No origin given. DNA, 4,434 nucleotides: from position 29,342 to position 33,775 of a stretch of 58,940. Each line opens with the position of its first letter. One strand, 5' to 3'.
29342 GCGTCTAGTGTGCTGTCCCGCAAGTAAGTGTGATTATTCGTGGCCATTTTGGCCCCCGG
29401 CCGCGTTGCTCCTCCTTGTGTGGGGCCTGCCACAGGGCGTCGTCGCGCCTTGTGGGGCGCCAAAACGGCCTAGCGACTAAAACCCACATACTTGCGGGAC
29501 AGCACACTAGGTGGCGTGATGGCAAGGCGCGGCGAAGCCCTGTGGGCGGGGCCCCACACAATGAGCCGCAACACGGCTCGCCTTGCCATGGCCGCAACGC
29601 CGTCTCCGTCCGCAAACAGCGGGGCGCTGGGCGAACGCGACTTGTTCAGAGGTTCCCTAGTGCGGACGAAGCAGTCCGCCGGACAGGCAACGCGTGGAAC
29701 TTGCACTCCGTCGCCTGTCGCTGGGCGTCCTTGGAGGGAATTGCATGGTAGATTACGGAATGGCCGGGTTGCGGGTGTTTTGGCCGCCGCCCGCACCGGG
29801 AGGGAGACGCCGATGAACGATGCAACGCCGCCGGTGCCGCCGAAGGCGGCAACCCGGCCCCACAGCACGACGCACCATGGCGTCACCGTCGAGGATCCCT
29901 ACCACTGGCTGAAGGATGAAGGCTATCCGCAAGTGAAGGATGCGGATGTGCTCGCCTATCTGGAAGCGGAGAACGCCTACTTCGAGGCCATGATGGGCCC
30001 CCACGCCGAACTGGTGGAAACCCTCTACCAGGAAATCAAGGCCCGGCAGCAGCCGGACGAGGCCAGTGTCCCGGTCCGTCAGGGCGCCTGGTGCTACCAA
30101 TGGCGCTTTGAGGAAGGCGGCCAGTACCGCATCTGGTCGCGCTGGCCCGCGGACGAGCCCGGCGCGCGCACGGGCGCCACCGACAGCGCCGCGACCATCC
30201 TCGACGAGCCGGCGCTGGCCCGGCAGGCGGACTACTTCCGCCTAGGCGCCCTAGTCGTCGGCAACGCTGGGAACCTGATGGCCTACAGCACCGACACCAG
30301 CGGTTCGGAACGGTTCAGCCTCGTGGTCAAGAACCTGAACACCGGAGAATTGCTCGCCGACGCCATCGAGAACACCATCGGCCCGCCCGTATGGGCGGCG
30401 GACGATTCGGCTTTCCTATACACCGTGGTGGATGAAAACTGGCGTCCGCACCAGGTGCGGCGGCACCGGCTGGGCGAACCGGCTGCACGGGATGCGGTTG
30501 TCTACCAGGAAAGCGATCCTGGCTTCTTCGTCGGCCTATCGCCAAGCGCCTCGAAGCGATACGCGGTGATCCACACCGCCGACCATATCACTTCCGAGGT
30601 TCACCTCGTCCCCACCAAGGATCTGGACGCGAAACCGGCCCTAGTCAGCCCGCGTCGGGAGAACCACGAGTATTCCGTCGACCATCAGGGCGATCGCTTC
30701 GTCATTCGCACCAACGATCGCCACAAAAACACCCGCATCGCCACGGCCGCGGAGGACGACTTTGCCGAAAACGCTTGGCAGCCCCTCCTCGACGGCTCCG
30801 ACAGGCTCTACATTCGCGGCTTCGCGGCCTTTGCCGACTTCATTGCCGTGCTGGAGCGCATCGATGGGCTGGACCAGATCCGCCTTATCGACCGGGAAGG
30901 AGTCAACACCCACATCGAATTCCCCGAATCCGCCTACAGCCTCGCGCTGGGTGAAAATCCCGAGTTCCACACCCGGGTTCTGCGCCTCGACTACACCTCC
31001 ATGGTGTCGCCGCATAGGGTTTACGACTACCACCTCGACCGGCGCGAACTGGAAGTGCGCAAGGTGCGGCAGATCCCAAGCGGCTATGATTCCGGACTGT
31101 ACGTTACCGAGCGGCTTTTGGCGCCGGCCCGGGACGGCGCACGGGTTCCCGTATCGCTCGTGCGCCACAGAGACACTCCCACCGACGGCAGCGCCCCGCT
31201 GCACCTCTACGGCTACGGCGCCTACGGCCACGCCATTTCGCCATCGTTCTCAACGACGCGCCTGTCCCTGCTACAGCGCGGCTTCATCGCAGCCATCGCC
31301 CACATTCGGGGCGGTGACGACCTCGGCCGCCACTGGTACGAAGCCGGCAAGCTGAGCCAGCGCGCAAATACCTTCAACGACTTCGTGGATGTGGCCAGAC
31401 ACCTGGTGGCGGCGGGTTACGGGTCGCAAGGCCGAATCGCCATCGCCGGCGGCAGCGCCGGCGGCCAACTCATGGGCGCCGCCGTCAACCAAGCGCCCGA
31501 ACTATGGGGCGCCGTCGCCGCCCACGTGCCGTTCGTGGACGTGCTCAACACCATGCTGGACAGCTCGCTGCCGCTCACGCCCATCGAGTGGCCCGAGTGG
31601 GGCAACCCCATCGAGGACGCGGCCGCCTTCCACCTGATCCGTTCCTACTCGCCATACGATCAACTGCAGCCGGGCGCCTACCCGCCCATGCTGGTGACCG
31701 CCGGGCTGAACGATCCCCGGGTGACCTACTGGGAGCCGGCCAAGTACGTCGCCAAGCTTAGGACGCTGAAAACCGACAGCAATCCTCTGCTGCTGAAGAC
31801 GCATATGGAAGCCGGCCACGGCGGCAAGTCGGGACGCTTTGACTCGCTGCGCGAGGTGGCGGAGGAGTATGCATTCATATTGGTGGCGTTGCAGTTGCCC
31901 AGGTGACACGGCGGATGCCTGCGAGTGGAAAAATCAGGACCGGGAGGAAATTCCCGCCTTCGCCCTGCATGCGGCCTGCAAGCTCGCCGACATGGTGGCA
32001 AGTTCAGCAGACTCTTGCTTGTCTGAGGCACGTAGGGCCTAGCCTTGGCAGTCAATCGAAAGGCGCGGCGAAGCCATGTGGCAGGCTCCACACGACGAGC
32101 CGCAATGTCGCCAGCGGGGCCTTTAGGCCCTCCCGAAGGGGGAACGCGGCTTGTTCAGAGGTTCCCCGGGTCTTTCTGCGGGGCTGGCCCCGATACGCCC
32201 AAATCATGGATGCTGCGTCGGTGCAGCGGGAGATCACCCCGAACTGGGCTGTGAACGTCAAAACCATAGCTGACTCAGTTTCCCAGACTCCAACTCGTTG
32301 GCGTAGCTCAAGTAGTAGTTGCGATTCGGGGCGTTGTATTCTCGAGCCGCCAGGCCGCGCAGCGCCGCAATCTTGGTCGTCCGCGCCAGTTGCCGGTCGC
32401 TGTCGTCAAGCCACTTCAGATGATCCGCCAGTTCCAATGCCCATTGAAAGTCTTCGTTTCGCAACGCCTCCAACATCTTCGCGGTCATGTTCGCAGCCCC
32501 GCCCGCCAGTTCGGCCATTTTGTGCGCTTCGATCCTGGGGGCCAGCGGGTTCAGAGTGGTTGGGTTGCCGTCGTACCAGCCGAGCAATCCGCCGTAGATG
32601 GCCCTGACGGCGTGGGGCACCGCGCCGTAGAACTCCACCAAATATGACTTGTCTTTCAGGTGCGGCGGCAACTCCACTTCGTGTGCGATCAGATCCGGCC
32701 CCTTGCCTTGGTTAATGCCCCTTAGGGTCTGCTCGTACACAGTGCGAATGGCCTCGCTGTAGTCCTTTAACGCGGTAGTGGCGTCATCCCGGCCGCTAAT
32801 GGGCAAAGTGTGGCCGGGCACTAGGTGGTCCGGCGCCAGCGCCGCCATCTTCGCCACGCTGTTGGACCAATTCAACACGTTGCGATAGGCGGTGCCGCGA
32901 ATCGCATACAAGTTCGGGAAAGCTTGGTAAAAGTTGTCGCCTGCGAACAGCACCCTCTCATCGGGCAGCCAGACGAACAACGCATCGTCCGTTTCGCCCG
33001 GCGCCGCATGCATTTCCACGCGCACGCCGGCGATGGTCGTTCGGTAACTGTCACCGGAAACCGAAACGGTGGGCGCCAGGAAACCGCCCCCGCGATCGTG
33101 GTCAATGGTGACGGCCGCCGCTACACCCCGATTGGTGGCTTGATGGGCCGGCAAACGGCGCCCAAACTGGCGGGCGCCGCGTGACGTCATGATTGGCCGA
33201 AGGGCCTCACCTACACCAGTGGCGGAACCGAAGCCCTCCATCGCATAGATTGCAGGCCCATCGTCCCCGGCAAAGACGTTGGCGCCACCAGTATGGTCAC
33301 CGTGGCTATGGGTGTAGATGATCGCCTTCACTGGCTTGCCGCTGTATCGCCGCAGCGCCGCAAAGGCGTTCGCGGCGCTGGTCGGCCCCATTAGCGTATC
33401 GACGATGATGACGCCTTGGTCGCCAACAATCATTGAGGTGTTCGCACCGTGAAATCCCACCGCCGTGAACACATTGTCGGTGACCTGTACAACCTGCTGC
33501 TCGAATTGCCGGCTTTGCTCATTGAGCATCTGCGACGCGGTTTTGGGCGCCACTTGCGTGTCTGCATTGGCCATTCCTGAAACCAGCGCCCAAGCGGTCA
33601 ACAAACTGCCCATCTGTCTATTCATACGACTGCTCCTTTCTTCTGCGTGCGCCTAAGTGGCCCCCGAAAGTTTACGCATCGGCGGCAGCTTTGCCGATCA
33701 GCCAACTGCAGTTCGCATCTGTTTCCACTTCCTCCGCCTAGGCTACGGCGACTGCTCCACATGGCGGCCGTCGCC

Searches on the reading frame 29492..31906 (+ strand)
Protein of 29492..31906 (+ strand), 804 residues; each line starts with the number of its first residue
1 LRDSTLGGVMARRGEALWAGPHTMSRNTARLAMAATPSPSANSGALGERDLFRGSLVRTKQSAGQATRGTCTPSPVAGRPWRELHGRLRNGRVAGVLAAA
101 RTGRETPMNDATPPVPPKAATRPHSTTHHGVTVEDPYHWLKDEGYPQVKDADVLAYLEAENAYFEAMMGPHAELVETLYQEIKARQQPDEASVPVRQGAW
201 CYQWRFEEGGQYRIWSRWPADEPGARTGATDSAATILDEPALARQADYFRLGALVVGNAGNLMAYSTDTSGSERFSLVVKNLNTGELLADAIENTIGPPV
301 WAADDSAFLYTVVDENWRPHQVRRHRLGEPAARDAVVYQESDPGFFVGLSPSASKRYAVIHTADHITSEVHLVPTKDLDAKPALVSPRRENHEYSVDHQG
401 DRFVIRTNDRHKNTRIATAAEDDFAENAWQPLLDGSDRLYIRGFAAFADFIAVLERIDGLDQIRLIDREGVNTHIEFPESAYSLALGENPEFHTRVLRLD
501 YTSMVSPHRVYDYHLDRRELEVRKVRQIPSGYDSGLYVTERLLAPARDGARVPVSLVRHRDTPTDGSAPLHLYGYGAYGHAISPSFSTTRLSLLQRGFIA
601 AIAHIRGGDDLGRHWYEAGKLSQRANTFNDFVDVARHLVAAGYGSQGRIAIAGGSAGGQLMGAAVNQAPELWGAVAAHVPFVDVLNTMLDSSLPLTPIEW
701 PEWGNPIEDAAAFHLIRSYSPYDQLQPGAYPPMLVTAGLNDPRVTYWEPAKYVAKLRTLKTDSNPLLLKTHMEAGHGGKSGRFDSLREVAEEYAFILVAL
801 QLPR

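Call 85: search_protein_families(library=pfam, proteins=[window:29492-31906:+], max_evalue=0.00001)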
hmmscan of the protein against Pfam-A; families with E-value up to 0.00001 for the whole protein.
window:29492-31906:+ (804 aa): 2 families
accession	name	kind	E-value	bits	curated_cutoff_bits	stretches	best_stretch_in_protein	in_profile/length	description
PF02897.21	Peptidase_S9_N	-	4.8e-87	292.8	24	1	117-525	1-413/414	Prolyl oligopeptidase, N-terminal beta-propeller domain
PF00326.27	Peptidase_S9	-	1e-63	215.2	22.6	1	584-800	1-210/213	Prolyl oligopeptidase family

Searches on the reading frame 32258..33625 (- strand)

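Call 85: search_protein_families(library=pfam, proteins=[window:32258-33625:-], max_evalue=0.00001)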
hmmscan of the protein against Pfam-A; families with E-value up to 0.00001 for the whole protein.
window:32258-33625:- (455 aa): 2 families
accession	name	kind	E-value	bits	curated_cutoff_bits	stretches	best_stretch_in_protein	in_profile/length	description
PF14863.12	Alkyl_sulf_dimr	-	4.6e-41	140.9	26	1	313-448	5-139/139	Alkyl sulfatase dimerisation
PF00753.33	Lactamase_B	-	8.3e-24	85.1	22.7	1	57-272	2-196/196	Metallo-beta-lactamase superfamily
